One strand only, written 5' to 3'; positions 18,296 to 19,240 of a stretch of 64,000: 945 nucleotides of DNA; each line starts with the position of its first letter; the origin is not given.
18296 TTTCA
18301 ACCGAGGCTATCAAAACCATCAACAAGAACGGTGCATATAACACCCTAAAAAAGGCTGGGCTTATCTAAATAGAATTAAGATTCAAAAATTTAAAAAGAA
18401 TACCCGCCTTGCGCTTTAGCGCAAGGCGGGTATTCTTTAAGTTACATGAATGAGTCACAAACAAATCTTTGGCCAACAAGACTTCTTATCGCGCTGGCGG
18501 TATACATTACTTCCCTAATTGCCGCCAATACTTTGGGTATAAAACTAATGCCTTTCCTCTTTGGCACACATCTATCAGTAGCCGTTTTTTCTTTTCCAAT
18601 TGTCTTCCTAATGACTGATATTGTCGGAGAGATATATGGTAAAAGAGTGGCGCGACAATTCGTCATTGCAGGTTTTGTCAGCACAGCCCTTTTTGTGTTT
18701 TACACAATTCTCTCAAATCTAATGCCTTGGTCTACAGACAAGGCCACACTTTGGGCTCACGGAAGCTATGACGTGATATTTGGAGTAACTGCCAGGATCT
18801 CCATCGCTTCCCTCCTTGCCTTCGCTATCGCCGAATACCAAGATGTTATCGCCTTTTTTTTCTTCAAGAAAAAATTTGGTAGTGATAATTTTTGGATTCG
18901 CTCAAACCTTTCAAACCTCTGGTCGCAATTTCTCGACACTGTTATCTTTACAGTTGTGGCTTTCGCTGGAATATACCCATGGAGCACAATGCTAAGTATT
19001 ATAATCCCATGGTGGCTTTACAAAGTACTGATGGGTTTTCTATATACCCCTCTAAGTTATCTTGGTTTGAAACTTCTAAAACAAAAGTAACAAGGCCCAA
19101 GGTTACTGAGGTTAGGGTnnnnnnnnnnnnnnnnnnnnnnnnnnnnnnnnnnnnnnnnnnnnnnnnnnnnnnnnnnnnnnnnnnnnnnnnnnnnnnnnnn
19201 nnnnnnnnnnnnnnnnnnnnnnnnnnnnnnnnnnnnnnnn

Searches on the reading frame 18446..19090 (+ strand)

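Call 15: search_protein_families(library=pfam, proteins=[window:18446-19090:+], max_evalue=0.01)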
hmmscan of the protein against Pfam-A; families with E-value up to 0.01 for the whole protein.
window:18446-19090:+ (214 aa): 2 families
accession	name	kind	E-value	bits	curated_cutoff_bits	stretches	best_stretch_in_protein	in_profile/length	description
PF02592.20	Vut_1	-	3.3e-39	135.1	27.2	1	45-206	2-151/152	Putative vitamin uptake transporter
PF19297.4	QcrA_N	-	0.0032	17.3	27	1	66-131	54-117/222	QcrA subunit N-terminal region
